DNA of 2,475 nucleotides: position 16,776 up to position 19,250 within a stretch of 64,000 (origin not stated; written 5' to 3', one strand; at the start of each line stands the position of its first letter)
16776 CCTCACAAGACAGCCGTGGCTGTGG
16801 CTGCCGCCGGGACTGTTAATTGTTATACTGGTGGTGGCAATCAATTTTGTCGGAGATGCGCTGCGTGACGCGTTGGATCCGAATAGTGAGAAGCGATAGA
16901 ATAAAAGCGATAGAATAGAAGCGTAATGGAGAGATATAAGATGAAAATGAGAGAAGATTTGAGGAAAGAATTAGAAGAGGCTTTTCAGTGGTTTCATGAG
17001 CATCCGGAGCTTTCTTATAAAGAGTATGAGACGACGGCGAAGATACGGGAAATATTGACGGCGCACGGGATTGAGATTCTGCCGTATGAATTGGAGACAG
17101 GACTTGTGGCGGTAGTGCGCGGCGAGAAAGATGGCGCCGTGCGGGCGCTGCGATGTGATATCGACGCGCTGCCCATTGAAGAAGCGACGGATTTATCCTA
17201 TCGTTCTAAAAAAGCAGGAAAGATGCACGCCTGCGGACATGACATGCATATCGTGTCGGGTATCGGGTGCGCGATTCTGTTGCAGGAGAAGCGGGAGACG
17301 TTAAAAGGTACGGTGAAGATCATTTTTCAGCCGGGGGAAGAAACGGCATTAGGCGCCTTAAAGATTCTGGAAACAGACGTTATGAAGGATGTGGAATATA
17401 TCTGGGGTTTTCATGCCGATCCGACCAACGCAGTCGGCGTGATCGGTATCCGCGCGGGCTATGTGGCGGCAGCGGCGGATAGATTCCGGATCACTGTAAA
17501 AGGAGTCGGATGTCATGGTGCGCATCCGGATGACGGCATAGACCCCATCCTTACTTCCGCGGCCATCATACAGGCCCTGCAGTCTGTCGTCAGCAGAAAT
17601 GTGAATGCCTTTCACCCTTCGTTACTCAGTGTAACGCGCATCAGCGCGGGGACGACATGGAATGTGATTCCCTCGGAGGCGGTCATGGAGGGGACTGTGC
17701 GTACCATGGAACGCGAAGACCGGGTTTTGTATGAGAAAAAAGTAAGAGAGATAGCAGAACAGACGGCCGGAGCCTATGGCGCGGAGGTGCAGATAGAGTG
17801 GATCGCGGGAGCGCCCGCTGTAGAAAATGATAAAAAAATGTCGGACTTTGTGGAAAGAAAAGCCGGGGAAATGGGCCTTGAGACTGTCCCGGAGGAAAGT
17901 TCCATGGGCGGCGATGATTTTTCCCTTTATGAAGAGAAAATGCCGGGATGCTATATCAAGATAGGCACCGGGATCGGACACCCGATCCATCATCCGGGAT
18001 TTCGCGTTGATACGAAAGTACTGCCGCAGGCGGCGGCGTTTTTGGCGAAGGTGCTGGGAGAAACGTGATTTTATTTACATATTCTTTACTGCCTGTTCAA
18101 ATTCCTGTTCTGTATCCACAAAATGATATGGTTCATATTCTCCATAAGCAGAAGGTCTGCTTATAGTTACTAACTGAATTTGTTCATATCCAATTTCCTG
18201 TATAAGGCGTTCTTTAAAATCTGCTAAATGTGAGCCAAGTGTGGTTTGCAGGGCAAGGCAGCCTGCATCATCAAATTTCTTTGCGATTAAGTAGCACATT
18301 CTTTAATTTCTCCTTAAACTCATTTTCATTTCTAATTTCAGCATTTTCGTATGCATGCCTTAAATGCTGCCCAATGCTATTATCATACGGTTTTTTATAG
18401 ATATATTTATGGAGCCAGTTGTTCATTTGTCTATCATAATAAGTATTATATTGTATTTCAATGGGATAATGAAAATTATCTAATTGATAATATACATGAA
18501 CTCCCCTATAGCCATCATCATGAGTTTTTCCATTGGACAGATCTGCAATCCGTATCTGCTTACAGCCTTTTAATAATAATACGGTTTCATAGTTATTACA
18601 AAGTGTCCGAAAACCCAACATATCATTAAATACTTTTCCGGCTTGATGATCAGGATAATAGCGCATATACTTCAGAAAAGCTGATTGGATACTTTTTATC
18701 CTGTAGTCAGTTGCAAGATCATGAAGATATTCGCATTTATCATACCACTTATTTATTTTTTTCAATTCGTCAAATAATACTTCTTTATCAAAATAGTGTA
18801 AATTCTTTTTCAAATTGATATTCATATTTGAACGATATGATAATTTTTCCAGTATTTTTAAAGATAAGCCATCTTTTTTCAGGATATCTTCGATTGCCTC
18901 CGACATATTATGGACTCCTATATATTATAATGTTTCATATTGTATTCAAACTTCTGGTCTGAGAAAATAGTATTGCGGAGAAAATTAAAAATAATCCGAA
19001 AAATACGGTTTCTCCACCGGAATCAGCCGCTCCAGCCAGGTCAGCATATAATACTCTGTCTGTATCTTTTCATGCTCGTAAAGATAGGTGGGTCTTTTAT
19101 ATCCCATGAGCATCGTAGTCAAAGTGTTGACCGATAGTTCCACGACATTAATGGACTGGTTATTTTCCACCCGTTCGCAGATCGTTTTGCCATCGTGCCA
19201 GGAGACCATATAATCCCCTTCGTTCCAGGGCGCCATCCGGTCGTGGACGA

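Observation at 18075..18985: AT-rich two-gene insertion: a divergent RelA/SpoT-domain (SAS-like) protein with a 74-aa partner overlapping it by 29 nt, a candidate toxSAS toxin-antitoxin or defence module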

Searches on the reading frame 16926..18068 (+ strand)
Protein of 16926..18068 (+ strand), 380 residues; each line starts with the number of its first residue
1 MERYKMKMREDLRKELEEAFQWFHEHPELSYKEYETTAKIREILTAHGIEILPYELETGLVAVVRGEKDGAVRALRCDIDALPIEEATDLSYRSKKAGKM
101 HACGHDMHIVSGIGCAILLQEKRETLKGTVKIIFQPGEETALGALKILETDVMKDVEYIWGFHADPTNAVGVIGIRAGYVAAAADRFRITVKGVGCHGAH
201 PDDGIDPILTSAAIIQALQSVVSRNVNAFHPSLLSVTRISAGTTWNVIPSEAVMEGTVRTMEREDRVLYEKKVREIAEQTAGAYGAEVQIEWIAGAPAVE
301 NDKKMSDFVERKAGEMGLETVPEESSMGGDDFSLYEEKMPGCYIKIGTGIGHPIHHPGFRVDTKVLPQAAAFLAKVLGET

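Call 4: search_protein_families(library=pfam, proteins=[window:16926-18068:+], max_evalue=1)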
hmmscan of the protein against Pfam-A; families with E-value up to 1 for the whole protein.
window:16926-18068:+ (380 aa): 2 families
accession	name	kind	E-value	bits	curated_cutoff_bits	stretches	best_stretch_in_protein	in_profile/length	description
PF01546.33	Peptidase_M20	-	5.6e-38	131.4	24.6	1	74-377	1-204/206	Peptidase family M20/M25/M40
PF07687.19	M20_dimer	-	3.8e-14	53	21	1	186-283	8-105/107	Peptidase dimerisation domain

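Call 22: find_encoding_contigs(protein=window:16926-18068:+, flank=6000, max_places=10)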
Protein window:16926-18068:+ (380 aa): no gene with exactly this product is on record in the collection.

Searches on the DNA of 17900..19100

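Call 58: search_rna_families(source=window, start=17900, end=19100, threshold=evalue, max_evalue=1)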
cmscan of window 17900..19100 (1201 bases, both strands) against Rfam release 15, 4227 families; matches with E-value up to 1: 0.
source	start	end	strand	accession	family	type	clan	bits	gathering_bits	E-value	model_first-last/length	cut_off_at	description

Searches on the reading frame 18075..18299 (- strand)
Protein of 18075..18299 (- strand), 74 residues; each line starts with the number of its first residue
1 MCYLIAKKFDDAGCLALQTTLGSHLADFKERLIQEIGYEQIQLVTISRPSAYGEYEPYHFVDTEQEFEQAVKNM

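Call 4: search_protein_families(library=pfam, proteins=[window:18075-18299:-], max_evalue=1)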
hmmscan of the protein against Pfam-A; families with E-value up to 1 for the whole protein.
window:18075-18299:- (74 aa): 1 family
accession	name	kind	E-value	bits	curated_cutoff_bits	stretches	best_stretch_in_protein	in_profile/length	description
PF20476.3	DUF6718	-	1.8e-35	121.5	27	1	1-74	1-74/74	Family of unknown function (DUF6718)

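Call 5: search_protein_families(library=ncbifam, proteins=[window:18075-18299:-], max_evalue=1)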
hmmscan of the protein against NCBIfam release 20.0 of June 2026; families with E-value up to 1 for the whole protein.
window:18075-18299:- (74 aa): 1 family
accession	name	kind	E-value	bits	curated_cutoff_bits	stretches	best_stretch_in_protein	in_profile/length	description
TIGR02802.1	Pal_lipo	equivalog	0.034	14.2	125.35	1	7-69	38-96/104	peptidoglycan-associated lipoprotein Pal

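Call 6: search_protein_families(library=padloc, proteins=[window:18075-18299:-], max_evalue=1)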
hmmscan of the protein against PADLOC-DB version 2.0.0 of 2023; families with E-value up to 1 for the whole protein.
window:18075-18299:- (74 aa): 0 families

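Call 8: search_solved_structures(query=window:18075-18299:-, max_evalue=10, show_alignments=3)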
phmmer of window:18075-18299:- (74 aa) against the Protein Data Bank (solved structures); distinct sequences matched with E-value up to 10: 2.
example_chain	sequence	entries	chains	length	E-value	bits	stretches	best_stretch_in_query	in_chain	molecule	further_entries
8pu1_A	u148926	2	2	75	2.3e-20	75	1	1-68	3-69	ATfaRel2 | Antitoxin ATfaRel2, antidote of FaRel2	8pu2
8pu3_A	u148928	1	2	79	2.8e-20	74.8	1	1-68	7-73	ATfaRel2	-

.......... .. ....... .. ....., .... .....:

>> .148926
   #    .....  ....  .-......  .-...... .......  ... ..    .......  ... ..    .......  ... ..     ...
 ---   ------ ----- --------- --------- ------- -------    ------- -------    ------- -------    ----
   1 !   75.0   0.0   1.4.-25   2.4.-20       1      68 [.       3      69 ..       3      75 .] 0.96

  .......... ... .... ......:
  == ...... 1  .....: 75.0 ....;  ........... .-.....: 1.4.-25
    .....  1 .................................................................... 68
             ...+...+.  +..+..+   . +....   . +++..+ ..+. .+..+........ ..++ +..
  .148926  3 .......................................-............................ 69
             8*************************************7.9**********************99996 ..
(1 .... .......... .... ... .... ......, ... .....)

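Call 43: search_protein_families(library=phrogs, proteins=[window:18075-18299:-], max_evalue=0.01)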
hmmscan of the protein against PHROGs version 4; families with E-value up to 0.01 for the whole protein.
window:18075-18299:- (74 aa): 0 families
